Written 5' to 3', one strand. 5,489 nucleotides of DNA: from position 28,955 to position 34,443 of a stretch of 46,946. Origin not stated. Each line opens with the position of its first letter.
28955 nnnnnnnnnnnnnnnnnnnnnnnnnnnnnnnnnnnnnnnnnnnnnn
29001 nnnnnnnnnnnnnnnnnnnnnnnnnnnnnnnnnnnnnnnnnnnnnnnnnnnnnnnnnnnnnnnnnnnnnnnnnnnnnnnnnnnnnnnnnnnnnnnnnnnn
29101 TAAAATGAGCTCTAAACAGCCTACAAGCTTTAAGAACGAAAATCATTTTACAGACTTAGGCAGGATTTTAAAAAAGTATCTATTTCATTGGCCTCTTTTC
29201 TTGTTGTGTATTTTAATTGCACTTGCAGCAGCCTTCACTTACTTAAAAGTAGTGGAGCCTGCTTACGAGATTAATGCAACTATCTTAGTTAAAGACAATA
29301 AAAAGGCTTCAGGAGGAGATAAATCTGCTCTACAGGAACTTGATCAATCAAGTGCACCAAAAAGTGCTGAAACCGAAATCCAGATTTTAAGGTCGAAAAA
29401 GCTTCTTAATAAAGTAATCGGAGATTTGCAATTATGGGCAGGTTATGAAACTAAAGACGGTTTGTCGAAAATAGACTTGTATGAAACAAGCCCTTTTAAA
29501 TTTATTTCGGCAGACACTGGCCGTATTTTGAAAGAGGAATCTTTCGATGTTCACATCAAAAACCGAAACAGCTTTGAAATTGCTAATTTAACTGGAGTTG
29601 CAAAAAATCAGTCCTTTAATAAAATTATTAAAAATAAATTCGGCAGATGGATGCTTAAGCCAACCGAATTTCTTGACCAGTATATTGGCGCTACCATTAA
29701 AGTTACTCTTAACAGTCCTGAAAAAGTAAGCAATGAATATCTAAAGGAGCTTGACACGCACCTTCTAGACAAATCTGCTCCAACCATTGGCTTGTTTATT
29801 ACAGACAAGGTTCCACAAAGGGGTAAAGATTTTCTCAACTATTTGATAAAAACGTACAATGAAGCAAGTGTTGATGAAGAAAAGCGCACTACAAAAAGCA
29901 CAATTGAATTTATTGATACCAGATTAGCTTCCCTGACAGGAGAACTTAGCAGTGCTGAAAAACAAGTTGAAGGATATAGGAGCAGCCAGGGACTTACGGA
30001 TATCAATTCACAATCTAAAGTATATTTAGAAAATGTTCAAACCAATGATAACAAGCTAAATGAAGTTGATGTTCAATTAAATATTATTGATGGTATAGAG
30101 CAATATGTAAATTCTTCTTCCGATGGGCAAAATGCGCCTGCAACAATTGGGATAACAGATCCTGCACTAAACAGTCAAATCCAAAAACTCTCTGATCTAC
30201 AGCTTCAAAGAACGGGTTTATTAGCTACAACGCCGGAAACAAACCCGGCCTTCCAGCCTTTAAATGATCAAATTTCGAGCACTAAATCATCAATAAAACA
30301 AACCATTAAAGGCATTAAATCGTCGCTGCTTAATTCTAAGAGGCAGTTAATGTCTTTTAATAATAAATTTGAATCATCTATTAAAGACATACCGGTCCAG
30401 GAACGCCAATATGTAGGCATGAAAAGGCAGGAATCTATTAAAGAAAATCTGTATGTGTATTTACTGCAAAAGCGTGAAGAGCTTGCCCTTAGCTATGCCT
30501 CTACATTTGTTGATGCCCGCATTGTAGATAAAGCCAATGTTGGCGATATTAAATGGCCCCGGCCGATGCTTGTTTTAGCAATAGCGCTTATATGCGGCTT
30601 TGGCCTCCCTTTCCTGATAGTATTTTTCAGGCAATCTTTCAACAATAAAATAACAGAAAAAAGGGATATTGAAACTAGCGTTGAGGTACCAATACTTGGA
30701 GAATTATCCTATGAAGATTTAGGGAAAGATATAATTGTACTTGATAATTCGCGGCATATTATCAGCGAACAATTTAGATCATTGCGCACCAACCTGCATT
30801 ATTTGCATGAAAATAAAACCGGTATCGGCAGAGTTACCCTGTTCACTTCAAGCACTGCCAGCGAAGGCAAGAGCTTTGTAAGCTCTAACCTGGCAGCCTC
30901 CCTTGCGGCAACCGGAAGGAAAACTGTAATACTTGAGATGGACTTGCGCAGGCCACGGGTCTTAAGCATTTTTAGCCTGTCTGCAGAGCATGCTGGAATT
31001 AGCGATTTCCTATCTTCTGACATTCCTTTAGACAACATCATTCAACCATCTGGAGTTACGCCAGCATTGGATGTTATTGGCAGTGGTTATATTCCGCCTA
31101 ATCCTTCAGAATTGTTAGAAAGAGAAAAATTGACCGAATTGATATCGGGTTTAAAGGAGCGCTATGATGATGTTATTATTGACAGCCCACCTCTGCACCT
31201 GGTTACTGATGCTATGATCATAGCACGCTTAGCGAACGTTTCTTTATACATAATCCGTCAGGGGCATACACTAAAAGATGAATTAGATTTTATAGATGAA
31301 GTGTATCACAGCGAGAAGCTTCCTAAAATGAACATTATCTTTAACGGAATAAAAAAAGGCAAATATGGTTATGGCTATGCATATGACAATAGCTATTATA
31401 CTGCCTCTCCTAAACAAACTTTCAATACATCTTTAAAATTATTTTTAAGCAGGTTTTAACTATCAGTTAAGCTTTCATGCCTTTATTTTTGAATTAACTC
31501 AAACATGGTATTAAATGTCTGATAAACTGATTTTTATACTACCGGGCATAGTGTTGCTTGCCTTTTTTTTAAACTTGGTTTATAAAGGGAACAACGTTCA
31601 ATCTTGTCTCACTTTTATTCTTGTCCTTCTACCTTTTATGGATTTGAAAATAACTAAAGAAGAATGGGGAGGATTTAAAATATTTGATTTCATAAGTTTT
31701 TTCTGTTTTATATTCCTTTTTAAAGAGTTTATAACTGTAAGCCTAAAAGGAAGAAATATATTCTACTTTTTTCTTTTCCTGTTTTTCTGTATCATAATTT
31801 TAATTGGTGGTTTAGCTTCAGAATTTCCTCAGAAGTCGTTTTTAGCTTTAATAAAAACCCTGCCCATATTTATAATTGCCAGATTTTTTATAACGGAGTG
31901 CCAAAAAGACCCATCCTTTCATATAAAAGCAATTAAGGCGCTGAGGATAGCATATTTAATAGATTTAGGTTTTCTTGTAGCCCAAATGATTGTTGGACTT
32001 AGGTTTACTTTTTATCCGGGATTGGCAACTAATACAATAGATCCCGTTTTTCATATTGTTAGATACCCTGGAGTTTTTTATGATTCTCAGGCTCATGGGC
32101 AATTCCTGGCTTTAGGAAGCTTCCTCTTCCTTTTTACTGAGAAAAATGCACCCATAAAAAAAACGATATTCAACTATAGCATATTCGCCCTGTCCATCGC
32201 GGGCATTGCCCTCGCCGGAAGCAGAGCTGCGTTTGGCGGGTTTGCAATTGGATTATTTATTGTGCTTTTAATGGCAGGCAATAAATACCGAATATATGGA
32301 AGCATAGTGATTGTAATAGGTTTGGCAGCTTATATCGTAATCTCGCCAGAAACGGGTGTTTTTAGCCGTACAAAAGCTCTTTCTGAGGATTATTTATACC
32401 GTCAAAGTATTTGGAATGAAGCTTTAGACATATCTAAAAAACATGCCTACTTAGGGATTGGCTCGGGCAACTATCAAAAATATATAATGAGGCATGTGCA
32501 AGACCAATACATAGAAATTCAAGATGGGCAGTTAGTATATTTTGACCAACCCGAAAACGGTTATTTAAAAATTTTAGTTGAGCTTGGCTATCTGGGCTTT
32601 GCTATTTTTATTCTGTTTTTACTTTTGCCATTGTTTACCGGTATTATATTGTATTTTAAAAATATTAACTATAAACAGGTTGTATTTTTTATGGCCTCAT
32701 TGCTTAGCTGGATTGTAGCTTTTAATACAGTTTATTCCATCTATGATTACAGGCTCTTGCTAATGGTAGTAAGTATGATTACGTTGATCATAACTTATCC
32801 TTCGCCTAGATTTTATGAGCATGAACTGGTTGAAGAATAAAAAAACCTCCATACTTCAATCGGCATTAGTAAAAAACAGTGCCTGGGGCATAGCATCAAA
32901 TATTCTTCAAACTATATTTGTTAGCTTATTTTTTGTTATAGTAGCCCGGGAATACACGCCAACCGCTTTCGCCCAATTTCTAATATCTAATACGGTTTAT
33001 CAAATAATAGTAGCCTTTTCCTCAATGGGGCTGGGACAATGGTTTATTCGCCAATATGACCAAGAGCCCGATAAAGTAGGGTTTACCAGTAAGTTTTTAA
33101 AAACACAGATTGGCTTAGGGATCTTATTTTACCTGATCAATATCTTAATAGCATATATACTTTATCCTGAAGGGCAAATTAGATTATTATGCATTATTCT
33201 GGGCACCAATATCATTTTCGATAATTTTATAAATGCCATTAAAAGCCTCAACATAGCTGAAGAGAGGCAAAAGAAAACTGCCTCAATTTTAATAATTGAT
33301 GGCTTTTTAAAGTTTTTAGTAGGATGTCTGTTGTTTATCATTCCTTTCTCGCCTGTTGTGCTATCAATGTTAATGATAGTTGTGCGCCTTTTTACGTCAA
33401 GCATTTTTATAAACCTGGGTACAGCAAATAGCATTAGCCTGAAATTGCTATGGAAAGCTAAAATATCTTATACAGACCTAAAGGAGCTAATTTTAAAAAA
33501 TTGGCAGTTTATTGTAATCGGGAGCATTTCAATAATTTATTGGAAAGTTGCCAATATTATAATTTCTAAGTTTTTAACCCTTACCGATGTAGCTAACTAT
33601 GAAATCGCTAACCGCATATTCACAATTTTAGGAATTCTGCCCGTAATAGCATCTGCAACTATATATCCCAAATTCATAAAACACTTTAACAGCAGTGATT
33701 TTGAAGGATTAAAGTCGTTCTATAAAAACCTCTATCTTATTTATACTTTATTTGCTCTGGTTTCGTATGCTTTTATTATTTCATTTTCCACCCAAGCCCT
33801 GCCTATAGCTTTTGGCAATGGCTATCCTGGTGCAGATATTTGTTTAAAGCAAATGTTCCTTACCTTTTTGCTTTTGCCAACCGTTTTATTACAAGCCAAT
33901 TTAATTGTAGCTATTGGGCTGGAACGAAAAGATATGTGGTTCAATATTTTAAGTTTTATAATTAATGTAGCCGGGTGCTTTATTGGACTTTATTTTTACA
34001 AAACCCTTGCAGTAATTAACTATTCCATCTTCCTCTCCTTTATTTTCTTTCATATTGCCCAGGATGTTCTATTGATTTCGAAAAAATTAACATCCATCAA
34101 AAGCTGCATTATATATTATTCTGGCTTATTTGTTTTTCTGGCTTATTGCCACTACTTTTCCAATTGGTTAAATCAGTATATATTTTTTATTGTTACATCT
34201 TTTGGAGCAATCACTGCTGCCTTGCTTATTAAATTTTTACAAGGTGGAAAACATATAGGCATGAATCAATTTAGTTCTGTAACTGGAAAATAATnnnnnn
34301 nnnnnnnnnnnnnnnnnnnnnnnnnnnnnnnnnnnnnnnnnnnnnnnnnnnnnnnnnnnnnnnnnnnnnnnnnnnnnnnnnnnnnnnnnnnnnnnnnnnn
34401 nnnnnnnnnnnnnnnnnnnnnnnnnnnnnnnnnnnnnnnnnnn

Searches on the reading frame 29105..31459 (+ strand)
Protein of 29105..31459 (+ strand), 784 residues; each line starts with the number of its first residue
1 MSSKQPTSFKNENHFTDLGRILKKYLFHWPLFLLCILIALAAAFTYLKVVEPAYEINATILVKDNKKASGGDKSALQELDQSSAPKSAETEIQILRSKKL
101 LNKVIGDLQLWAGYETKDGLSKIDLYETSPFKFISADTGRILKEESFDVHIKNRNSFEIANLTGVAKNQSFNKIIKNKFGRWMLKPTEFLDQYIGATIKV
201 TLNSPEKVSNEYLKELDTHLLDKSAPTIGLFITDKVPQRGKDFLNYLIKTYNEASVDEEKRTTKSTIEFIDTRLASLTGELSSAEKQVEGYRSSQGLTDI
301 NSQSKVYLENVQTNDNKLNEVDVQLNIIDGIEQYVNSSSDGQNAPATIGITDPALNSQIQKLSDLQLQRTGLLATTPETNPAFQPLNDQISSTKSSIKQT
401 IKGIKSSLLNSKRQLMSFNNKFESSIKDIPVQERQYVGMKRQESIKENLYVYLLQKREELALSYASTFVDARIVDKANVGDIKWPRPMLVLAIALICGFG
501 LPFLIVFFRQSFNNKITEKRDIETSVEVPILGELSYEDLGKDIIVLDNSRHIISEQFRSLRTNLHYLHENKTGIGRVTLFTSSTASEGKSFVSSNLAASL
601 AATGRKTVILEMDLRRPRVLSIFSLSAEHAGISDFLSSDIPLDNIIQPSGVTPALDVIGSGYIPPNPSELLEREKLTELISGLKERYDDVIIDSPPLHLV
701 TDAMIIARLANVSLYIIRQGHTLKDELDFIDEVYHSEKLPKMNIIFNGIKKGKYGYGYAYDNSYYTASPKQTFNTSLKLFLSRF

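Call 7: search_protein_families(library=pfam, proteins=[window:29105-31459:+], max_evalue=0.001)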
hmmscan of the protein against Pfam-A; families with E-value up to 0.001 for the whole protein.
window:29105-31459:+ (784 aa): 4 families
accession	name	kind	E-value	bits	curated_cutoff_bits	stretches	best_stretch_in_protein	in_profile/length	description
PF02706.20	Wzz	-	2.3e-12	47.5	25.5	1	16-107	3-90/91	Chain length determinant protein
PF13807.11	GNVR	-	1.8e-10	41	27.7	1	433-510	3-81/82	G-rich domain on putative tyrosine kinase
PF13614.12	AAA_31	-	2.9e-06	27.8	27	1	588-705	14-137/177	AAA domain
PF10609.15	ParA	-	0.00042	20.3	27.1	0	585-630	13-58/246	NUBPL iron-transfer P-loop NTPase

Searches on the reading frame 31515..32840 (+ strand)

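Call 7: search_protein_families(library=pfam, proteins=[window:31515-32840:+], max_evalue=0.001)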
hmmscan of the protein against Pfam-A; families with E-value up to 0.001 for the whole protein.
window:31515-32840:+ (441 aa): 1 family
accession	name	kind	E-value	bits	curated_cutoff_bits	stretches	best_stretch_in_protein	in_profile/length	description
PF04932.20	Wzy_C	-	2.8e-18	66.6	31.7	1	224-366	3-149/149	O-Antigen ligase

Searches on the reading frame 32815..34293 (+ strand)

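Call 7: search_protein_families(library=pfam, proteins=[window:32815-34293:+], max_evalue=0.001)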
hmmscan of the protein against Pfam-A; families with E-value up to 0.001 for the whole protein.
window:32815-34293:+ (492 aa): 2 families
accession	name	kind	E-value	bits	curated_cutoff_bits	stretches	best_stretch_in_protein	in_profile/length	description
PF01943.22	Polysacc_synt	-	7.7e-13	48.9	28.2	1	18-289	1-272/274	Polysaccharide biosynthesis protein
PF13440.11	Polysacc_synt_3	-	2.9e-08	33.7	23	1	42-337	1-288/293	Polysaccharide biosynthesis protein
